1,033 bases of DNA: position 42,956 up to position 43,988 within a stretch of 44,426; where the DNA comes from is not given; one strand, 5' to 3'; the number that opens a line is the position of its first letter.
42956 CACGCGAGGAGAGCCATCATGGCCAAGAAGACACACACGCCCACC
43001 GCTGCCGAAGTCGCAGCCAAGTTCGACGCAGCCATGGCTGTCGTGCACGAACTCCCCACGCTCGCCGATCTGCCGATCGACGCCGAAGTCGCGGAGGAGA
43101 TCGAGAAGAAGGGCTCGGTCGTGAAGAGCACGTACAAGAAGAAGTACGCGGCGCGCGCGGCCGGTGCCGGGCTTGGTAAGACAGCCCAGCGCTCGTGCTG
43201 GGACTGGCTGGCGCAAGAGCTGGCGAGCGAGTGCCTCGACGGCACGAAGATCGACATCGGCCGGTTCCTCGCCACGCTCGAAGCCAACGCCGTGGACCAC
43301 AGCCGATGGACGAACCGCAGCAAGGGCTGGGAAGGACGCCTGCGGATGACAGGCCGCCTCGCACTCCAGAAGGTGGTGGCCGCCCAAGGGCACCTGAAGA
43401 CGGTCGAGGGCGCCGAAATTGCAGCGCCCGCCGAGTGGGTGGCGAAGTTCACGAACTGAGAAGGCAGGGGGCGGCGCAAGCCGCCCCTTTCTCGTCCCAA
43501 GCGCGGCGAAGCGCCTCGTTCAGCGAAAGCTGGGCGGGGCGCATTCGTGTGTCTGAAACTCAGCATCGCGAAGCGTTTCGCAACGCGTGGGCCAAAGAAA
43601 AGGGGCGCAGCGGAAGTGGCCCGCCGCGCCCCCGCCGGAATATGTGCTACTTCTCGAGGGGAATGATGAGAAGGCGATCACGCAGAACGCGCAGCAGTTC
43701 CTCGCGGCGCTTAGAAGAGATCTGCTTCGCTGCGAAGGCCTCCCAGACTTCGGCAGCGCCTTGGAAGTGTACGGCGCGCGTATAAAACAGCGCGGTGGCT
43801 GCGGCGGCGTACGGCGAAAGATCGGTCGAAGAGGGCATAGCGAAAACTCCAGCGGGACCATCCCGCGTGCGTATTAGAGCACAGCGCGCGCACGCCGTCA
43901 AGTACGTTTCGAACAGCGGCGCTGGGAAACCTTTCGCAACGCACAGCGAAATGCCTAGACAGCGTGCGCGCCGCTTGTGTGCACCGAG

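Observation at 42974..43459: Four-member paralog family of unknown function; the two closest copies converge on the junction region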

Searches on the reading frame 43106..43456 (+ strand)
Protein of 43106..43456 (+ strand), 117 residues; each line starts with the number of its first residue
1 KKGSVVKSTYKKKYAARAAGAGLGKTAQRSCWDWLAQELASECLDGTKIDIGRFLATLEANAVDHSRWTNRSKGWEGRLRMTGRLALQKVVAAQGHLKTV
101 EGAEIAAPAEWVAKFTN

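Call 36: find_related_loci(query=A3, collection=viral_contigs, flank=10000)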
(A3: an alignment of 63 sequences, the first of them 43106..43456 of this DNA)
Query A3 (117 aa) in viral_contigs; peptide patterns used: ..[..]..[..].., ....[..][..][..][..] (x = any residue, [..] = any of these).
121 stretches matched a pattern; 84 encode a relative of the query (tblastn E <= 1e-3); the best 80 are kept; 72 distinct loci.
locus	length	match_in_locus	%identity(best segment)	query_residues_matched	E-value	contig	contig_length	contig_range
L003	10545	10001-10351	84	1-117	1e-64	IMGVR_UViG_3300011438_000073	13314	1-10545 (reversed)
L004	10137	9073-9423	85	1-117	1e-59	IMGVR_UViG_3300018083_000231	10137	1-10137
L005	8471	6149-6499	75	1-117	1e-58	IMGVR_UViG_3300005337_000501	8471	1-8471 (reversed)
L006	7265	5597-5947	79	1-117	2e-57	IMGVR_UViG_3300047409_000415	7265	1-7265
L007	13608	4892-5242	79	1-117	2e-57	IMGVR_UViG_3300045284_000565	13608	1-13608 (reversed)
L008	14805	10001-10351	78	1-117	5e-59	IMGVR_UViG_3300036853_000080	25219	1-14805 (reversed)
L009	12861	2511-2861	77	1-117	2e-55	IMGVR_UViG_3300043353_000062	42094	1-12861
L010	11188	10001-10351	74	1-117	5e-54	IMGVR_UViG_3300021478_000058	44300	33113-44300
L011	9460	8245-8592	77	1-117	1e-53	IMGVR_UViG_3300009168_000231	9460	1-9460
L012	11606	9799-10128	74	4-117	5e-52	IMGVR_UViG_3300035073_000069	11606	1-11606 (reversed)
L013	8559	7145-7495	74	1-117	3e-50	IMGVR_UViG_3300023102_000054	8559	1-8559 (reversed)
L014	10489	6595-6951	71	1-117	3e-49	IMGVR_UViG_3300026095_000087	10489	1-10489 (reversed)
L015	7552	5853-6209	71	1-117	3e-49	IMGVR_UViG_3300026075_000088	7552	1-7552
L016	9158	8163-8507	72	1-117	2e-48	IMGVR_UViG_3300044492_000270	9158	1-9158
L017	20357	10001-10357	68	1-117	4e-47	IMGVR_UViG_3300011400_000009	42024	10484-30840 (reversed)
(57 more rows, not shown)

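Call 37: predict_structure(alignment_id=A3)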
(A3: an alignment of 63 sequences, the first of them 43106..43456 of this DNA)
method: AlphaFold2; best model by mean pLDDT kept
length: 117 residues; sequences in the alignment: 63
mean_pLDDT: 79.1   pTM: 0.65
mean pLDDT of the five models: 79.1, 77.6, 75.9, 75.1, 73.8
residues with pLDDT >= 90: 48; 70-90: 37; 50-70: 18; < 50: 14
segments of 3 or more residues with pLDDT < 50: 1-4
pLDDT, mean of each block of 10 residues (from residue 1): 47 51 51 85 84 93 89 89 93 92 91 86
secondary structure, 60 per line:
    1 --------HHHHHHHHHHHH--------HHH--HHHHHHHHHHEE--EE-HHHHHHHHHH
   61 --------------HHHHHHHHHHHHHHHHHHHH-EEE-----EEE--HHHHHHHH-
elements in order: H9-20 H34-43 H51-60 H75-94 E96-98 E104-106 H109-116
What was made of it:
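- Closest known: Winged helix-turn-helix DNA-binding domains. Same: The module is basic and has an Arg-rich third helix (call 37).
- The secondary-structure order resembles a winged helix (call 37).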

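Call 40: fold_search(model_id=the predicted structure, library=pdb)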
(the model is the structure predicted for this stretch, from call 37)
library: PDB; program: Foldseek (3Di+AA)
matches with E <= 10: 19; with E <= 0.001: 0
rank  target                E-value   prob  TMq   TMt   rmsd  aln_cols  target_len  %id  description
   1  2bbs_B                5.4e+00  0.05  0.16  0.10   7.9        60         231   13  Human deltaF508 NBD1 with three solubilizing mutations (released 2005-11-01)
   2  5on7_B                5.4e+00  0.03  0.20  0.18   8.5        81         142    6  The ENTH domain from epsin-2 in complex with phosphatidylinositol 4,5-bisphosphate (PIP2) (released 2018-03-07)
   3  1xmi_B                6.1e+00  0.04  0.19  0.09   9.2        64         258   12  Crystal structure of human F508A NBD1 domain with ATP (released 2004-11-09)
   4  6r05                  6.4e+00  0.03  0.20  0.09  10.7        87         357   10  T. CRUZI FPPS IN COMPLEX WITH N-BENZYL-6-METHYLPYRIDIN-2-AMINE (released 2020-04-01)
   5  5qpp                  6.4e+00  0.03  0.20  0.09  10.8        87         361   10  PanDDA analysis group deposition -- Crystal Structure of T. cruzi FPPS in complex with FMOPL000512a (released 2020-04-29)
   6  6n7y                  6.4e+00  0.02  0.19  0.10  12.5        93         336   12  Crystal structure of human FPPS in complex with an allosteric inhibitor MIT-01-102 (released 2019-11-06)
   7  6shv                  6.8e+00  0.03  0.19  0.08  11.7        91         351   13  T. cruzi FPPS in complex with 5-(4-fluorophenoxy)pyridin-2-amine (released 2020-08-26)
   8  8gbu_E                6.8e+00  0.02  0.17  0.14  11.7        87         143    9  Hepatitis B capsid Y132A mutant with compound AB-506 (released 2023-09-06)
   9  1xmi_A                7.2e+00  0.04  0.18  0.09   8.1        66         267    9  Crystal structure of human F508A NBD1 domain with ATP (released 2004-11-09)
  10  4n1z                  7.2e+00  0.02  0.19  0.09  14.3        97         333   13  Crystal Structure of Human Farnesyl Diphosphate Synthase in Complex with BPH-1222 (released 2014-12-10)
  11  2pzf_B                7.7e+00  0.04  0.16  0.11   7.7        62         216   13  Minimal human CFTR first nucleotide binding domain as a head-to-tail dimer with delta F508 (released 2007-10-09)
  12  7ld9_A                7.7e+00  0.04  0.23  0.09  10.3        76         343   17  Structure of human GGT1 in complex with ABBA (released 2022-02-23)
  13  6gk4_D                7.7e+00  0.03  0.17  0.11   7.5        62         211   11  Human NBD1 of CFTR in complex with nanobodies D12 and T8 (released 2019-06-19)
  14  6si5                  8.1e+00  0.02  0.19  0.08  11.4        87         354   10  T. cruzi FPPS in complex with 1-methyl-5-(4,5,6,7-tetrahydrothieno[3,2-c]pyridine-5-carbonyl)pyridin-2(1H)-one (released 2020-08-26)
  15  4dnc_A                8.1e+00  0.01  0.16  0.09  12.8        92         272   12  Crystal structure of human MOF in complex with MSL1 (released 2012-07-25)
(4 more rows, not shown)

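Call 44: fold_search(model_id=the predicted structure, library=viral)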
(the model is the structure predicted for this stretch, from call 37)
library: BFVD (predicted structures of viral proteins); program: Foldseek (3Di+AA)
matches with E <= 10: 50; with E <= 0.001: 2
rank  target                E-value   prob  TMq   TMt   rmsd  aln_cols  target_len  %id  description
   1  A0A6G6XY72            8.4e-09  1.00  0.75  0.65   3.7       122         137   48  Uncharacterized protein [Ochrobactrum phage vB_OspP_OH]
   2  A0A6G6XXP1            1.0e-04  1.00  0.65  0.25   5.0       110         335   37  Uncharacterized protein [Ochrobactrum phage vB_OspP_OH]
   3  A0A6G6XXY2            1.2e-02  1.00  0.60  0.46   7.0       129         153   19  Uncharacterized protein [Ochrobactrum phage vB_OspP_OH]
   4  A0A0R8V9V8            1.7e+00  0.04  0.17  0.13  13.7       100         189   11  (no name in the UniProt tables at hand)
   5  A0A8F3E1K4            1.8e+00  0.12  0.23  0.33  12.3        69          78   13  Uncharacterized protein [Arthrobacter phage Persistence]
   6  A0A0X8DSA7            2.2e+00  0.03  0.17  0.12  13.7       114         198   19  DNA-directed DNA polymerase (Fragment) [uncultured bacterial podovirus]
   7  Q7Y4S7                2.3e+00  0.08  0.18  0.26  10.8        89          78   19  Uncharacterized protein RB69ORF231c [Escherichia phage RB69]
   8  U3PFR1                3.3e+00  0.03  0.17  0.14  10.7        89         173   16  Endolysin [Burkholderia phage JG068]
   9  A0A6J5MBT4            3.5e+00  0.05  0.24  0.05  12.9       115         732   19  DNA-directed DNA polymerase, family A, palm domain containing protein [uncultured Caudovirales phage]
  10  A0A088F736            3.7e+00  0.02  0.20  0.19  17.1       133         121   14  (no name in the UniProt tables at hand)
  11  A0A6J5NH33            4.2e+00  0.03  0.20  0.15  11.9       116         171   10  Uncharacterized protein [uncultured Caudovirales phage]
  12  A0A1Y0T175            4.2e+00  0.02  0.15  0.11  10.8        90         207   17  (no name in the UniProt tables at hand)
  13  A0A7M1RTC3            4.2e+00  0.01  0.14  0.12  16.2       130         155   10  Uncharacterized protein [uncultured phage cr130_1]
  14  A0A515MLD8            4.7e+00  0.06  0.27  0.26   7.8        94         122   10  Uncharacterized protein [Mycobacterium phage Mahavrat]
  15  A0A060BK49            4.7e+00  0.03  0.23  0.10  14.4       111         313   14  DNA-directed DNA polymerase [Podophage Lau218]
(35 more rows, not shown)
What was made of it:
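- On Known anti-defence, sponge or DNA-mimic proteins: Foldseek PDB and BFVD found nothing beyond the family's own orthologues (calls 40, 44).
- The ProQ/FinO hits in BFVD are noise, at E about 5 and TM 0.29 (call 44).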

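Call 53: find_related_loci(query=A3, collection=genome_contigs, flank=10000)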
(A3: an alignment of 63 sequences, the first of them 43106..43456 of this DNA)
Query A3 (117 aa) in genome_contigs; peptide patterns used: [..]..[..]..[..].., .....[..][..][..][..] (x = any residue, [..] = any of these).
116 stretches matched a pattern; 1 encode a relative of the query (tblastn E <= 1e-3); 1 distinct loci.
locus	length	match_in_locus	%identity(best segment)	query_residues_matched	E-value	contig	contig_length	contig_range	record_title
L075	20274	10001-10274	62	1-89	1e-26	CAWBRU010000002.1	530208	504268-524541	MAG: uncultured Alphaproteobacteria bacterium isolate MFD00392.bin.2.78 genome assembly, contig: contig_10622, whole gen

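Call 61: search_solved_structures(query=A4, max_evalue=10, show_alignments=2)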
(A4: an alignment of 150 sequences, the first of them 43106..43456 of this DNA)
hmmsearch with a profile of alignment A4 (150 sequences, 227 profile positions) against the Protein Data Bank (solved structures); distinct sequences matched with E-value up to 10: 2.
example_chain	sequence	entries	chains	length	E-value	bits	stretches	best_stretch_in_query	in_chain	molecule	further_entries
5a22_A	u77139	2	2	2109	0.24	14.5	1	113-153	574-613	VESICULAR STOMATITIS VIRUS L POLYMERASE | RNA-directed RNA polymerase L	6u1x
9b62_G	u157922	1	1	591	1.7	11.7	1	16-87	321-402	Ran GTPase-activating protein 1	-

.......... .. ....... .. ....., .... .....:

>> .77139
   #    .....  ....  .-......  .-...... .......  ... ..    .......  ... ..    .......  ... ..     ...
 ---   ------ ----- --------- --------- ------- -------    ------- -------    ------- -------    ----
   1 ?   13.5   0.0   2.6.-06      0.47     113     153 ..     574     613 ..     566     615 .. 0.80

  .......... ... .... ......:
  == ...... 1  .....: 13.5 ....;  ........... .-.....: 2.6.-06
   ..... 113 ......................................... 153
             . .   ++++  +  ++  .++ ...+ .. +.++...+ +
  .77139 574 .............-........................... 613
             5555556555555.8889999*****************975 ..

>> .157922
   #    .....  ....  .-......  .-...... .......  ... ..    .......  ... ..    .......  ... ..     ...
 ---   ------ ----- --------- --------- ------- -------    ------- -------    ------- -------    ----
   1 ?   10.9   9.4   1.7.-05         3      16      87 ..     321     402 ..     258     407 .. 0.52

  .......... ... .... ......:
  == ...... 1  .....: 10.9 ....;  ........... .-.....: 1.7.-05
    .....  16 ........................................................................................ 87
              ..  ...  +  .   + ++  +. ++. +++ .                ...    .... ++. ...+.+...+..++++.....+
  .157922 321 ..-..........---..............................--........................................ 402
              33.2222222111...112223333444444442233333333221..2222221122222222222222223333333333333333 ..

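Call 62: search_protein_families(library=pfam, alignment_id=A4, max_evalue=0.5)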
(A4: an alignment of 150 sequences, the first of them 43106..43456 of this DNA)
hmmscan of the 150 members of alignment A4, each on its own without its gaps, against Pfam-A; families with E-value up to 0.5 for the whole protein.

A. member 1, window:43106-43456:+ (117 aa): 0 families

B. families by the number of members that match (of 150 scanned): 64 families (the first 25 are shown)
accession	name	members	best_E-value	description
PF22251.1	PFF1_TM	7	0.033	Vacuolar membrane protease, transmembrane domain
PF04957.18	RMF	4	0.0027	Ribosome modulation factor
PF11173.13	DUF2960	3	0.014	Protein of unknown function (DUF2960)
PF04985.20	Phage_tube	2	0.016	Phage tail tube protein FII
PF13624.11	SurA_N_3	2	0.091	SurA-like N-terminal domain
PF13242.12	Hydrolase_like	1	0.00095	HAD-hyrolase-like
PF10023.15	Aminopep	1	0.0028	Putative aminopeptidase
PF23347.1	TPR_Nup160_C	1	0.006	Nup160 C-terminal TPR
PF13380.12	CoA_binding_2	1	0.0074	CoA binding domain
PF19939.4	DUF6401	1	0.01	Family of unknown function (DUF6401)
PF01935.23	DUF87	1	0.012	Helicase HerA, central domain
PF01208.23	URO-D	1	0.013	Uroporphyrinogen decarboxylase (URO-D)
PF05887.16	Trypan_PARP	1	0.016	Procyclic acidic repetitive protein (PARP)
PF23928.1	DUF7266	1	0.017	Family of unknown function (DUF7266)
PF17930.7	LpxI_N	1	0.019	LpxI N-terminal domain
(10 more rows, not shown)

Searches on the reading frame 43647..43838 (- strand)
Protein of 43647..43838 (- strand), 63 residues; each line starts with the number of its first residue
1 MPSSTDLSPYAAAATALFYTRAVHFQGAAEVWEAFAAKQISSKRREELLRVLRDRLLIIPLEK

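Call 78: search_protein_families(library=pfam, proteins=[window:43647-43838:-], max_evalue=0.1)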
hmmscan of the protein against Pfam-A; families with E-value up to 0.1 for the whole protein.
window:43647-43838:- (63 aa): 1 family
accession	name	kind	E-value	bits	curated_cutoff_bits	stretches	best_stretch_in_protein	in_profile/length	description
PF02654.20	CobS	-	0.02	15.5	23.2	1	12-55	49-88/207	Cobalamin-5-phosphate synthase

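Call 79: search_protein_families(library=phrogs, proteins=[window:43647-43838:-], max_evalue=0.01)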
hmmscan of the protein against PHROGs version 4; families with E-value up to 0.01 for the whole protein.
window:43647-43838:- (63 aa): 0 families
